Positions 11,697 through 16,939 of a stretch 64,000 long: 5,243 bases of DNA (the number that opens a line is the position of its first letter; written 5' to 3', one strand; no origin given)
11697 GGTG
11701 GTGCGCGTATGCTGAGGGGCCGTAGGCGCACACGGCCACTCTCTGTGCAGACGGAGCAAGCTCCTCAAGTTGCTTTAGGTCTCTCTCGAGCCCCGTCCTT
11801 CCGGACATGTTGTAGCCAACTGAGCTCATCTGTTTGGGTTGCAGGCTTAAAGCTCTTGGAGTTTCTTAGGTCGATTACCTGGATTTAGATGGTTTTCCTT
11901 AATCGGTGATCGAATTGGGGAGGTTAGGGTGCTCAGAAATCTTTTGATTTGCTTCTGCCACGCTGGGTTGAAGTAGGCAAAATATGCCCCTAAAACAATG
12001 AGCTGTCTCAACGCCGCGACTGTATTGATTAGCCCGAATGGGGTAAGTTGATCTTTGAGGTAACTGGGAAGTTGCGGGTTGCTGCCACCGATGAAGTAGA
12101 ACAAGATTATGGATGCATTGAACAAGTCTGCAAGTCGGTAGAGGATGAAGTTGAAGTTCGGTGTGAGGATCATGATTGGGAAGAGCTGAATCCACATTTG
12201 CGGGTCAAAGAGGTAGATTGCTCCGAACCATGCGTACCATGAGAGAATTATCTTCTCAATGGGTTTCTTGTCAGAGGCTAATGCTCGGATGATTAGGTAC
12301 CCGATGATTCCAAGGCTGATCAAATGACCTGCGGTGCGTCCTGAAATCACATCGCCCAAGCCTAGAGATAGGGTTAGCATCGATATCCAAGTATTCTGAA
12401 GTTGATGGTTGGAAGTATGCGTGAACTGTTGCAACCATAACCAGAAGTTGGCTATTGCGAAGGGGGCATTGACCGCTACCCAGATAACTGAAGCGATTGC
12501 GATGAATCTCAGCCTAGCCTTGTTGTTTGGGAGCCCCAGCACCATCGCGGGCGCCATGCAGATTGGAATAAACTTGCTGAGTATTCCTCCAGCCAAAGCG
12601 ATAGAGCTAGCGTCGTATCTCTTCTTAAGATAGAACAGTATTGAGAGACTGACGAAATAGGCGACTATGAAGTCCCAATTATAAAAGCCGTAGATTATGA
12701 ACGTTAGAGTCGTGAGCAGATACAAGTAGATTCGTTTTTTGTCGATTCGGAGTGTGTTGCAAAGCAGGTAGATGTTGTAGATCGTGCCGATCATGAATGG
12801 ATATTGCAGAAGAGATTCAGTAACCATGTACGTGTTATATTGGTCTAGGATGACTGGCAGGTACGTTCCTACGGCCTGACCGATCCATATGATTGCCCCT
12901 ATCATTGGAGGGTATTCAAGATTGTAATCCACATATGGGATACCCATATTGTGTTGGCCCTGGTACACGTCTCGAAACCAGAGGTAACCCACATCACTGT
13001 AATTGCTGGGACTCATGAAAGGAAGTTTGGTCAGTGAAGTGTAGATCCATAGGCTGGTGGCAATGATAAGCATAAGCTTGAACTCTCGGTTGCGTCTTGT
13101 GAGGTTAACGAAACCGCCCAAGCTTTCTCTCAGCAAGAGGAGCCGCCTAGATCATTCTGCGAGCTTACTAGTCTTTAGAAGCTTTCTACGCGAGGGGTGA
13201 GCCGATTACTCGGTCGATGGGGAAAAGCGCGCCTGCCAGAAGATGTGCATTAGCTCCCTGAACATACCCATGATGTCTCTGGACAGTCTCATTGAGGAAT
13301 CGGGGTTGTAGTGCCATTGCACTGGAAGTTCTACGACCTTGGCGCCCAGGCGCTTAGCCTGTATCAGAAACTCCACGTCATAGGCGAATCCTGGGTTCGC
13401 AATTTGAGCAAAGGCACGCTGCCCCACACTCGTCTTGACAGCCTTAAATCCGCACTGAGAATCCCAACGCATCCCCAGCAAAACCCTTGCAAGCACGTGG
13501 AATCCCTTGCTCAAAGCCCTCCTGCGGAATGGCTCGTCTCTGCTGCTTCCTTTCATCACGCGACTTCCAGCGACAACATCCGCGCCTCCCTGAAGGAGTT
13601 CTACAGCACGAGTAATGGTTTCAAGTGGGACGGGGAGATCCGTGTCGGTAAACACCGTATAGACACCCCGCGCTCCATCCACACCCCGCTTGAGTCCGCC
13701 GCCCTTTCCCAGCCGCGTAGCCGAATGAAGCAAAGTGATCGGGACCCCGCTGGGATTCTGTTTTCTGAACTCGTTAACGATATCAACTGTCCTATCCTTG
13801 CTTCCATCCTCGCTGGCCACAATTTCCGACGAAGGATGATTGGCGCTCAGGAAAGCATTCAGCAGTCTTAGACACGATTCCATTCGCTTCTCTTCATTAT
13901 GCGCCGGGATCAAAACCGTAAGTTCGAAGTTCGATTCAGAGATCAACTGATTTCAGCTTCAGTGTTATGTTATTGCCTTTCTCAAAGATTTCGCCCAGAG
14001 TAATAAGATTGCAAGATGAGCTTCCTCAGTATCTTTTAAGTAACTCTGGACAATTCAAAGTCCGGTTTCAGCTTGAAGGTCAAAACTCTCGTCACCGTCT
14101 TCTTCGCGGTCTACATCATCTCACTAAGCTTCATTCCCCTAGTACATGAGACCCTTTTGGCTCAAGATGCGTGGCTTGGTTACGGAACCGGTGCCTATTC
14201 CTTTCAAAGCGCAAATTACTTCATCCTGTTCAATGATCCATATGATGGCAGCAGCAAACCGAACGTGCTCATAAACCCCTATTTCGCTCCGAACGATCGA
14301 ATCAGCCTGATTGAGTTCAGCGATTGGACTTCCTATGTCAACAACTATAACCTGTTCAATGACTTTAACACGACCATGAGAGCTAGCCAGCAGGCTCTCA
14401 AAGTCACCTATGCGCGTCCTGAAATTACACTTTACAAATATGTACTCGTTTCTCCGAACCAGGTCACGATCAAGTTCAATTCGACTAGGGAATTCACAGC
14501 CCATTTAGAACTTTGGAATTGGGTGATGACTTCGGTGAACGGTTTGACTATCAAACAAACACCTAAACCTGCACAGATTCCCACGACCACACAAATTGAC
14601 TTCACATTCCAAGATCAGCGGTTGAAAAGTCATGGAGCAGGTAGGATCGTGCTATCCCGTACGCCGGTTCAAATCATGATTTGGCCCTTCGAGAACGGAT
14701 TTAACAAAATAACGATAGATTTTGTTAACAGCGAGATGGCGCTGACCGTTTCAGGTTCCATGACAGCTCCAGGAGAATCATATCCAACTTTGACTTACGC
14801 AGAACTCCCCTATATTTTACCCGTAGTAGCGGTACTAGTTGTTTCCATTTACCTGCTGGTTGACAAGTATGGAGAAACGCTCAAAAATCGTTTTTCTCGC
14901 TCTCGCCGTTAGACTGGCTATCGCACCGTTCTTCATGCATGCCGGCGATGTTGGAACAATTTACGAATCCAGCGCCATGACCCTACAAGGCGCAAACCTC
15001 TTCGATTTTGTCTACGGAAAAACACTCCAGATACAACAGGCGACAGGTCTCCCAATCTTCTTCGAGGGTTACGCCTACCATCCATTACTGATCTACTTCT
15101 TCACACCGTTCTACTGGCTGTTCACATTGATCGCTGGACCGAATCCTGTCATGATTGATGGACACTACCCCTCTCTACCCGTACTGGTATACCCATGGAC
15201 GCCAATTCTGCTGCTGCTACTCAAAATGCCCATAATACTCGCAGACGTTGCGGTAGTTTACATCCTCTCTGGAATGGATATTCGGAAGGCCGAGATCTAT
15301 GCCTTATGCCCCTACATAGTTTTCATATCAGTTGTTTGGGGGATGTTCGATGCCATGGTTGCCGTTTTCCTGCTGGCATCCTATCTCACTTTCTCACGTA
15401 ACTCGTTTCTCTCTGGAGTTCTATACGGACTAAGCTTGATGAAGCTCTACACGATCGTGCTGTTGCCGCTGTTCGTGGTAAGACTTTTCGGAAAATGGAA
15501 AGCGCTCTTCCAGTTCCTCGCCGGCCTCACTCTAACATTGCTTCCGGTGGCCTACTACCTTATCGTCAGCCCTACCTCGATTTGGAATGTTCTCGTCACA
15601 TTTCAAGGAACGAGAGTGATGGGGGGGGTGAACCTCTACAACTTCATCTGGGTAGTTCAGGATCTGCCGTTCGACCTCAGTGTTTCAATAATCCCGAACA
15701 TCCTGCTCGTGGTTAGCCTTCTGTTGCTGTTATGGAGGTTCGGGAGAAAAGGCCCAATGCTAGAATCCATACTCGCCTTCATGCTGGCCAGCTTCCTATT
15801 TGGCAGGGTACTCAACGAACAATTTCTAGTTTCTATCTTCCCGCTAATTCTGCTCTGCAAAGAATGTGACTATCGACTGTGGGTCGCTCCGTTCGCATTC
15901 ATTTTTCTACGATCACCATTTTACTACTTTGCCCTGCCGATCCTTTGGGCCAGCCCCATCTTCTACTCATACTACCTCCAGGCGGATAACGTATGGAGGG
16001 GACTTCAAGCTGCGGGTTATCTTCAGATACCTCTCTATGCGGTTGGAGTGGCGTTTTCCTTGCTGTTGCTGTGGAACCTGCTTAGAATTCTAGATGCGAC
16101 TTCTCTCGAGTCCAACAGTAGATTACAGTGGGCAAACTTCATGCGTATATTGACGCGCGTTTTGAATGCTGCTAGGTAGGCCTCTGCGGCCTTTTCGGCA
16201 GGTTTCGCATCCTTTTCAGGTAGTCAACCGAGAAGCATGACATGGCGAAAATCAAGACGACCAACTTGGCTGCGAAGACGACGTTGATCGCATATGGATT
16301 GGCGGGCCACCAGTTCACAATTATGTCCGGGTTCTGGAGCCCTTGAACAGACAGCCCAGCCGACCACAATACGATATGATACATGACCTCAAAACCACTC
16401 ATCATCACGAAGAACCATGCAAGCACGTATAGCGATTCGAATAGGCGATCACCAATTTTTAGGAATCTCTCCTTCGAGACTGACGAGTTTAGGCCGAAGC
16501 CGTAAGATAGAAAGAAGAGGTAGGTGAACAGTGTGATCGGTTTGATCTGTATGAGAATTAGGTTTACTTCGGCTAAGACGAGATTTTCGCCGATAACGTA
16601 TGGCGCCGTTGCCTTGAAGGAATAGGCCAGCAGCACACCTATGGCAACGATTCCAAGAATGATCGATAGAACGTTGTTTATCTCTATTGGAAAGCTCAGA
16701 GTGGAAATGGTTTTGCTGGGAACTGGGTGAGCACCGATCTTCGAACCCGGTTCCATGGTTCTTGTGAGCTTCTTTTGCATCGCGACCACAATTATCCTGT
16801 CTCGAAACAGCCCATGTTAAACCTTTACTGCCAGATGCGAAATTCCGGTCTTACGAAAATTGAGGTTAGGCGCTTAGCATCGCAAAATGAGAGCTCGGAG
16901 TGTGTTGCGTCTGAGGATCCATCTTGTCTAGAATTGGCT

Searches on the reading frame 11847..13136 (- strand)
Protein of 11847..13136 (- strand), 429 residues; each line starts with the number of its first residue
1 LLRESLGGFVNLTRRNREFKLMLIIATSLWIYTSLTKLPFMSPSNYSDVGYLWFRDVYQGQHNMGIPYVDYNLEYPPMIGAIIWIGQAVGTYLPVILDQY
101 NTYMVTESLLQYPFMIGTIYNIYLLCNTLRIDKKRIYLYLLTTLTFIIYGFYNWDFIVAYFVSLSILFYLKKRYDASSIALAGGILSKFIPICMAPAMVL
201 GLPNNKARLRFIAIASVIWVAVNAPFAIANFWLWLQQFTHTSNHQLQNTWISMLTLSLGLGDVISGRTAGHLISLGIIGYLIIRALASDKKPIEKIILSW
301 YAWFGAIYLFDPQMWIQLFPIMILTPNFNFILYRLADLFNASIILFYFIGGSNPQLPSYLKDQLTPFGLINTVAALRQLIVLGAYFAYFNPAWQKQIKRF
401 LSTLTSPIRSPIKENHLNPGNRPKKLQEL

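Call 16: search_protein_families(library=pfam, proteins=[window:11847-13136:-], max_evalue=0.05)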
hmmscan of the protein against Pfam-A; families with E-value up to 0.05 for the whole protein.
window:11847-13136:- (429 aa): 0 families
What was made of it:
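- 11847..13136 (-): 429-aa polytopic membrane protein, a distant paralogue (22-23% identity) of the 446-aa protein. Function unknown. No Pfam hit (call 16).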

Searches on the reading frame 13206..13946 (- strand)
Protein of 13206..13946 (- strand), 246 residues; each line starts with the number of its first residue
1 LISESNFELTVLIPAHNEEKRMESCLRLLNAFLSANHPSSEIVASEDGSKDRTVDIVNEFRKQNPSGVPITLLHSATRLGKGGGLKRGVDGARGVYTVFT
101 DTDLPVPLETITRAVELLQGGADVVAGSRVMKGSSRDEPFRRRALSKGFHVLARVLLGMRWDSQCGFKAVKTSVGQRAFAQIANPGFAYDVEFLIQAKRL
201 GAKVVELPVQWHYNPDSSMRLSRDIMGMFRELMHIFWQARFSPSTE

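Call 16: search_protein_families(library=pfam, proteins=[window:13206-13946:-], max_evalue=0.05)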
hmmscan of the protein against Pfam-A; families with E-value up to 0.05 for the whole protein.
window:13206-13946:- (246 aa): 3 families
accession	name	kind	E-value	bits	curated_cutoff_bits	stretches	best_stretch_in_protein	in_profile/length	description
PF00535.33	Glycos_transf_2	-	3.4e-23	82.8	23.3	1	10-152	1-140/168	Glycosyl transferase family 2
PF13641.12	Glyco_tranf_2_3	-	9.7e-07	29.5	27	1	9-131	3-125/230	Glycosyltransferase like family 2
PF10111.15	Glyco_tranf_2_2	-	0.017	15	27.3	1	10-111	1-99/276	Glycosyltransferase like family 2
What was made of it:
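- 13206..13946 (-): GT2 glycosyltransferase. A dolichyl-phosphate-sugar-synthase-like role is inferred. PF00535 82.8 bits (call 16).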

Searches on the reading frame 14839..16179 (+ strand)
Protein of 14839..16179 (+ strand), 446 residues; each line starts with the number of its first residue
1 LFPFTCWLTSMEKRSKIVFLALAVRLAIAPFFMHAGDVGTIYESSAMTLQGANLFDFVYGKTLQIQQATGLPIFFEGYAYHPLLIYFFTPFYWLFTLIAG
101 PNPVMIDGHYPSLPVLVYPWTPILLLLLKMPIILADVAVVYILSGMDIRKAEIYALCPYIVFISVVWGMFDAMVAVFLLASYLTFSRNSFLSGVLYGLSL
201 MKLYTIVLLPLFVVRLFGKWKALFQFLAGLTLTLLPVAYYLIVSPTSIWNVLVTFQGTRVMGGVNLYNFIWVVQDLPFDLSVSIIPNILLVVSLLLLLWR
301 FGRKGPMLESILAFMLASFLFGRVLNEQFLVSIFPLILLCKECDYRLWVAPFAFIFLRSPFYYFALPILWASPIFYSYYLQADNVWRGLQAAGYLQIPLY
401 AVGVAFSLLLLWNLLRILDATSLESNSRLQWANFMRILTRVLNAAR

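Call 16: search_protein_families(library=pfam, proteins=[window:14839-16179:+], max_evalue=0.05)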
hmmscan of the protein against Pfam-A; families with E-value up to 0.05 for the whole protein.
window:14839-16179:+ (446 aa): 0 families

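Call 17: search_protein_families(library=ncbifam, proteins=[window:14839-16179:+], max_evalue=10)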
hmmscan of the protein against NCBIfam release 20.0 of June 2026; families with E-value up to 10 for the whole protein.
window:14839-16179:+ (446 aa): 0 families

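Call 65: search_protein_families(library=pfam, alignment_id=A7, max_evalue=1)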
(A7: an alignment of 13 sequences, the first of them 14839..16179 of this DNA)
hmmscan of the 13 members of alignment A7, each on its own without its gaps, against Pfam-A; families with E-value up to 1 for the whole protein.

A. member 1, window:14839-16179:+ (446 aa): 0 families

B. families by the number of members that match (of 13 scanned): 0 families

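Call 66: search_solved_structures(query=A7, max_evalue=10)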
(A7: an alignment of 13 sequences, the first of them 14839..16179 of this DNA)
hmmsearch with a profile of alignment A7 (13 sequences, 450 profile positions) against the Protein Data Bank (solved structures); distinct sequences matched with E-value up to 10: 3.
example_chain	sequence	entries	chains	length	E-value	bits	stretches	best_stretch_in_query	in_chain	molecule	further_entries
2w7q_A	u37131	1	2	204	0.64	12.1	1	21-64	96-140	OUTER-MEMBRANE LIPOPROTEIN CARRIER PROTEIN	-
5m99_B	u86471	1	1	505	5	9.2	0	221-284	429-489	Alpha-amylase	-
5m99_A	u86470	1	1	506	5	9.2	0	221-284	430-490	Alpha-amylase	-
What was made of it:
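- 14839..16179 (+): 446-aa polytopic membrane protein of unknown family, with ~8 TM segments by hydropathy. Always present on the opposite strand at the end of the sortase operon. No Pfam or PDB match (calls 65, 66).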

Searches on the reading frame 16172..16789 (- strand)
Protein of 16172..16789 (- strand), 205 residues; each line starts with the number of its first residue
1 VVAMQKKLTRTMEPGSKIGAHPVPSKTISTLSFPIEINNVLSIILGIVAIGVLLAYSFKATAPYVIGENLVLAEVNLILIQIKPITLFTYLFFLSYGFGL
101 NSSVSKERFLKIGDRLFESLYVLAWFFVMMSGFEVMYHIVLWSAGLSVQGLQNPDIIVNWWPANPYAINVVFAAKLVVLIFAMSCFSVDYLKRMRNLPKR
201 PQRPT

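Call 16: search_protein_families(library=pfam, proteins=[window:16172-16789:-], max_evalue=0.05)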
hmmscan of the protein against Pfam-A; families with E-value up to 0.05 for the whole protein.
window:16172-16789:- (205 aa): 0 families

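Call 17: search_protein_families(library=ncbifam, proteins=[window:16172-16789:-], max_evalue=10)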
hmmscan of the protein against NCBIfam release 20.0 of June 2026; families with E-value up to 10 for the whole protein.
window:16172-16789:- (205 aa): 1 family
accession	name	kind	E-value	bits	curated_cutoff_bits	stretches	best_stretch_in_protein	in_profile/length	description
NF052229.1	UgtL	equivalog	8.6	6.5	120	1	40-105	47-110/125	regulatory protein UgtL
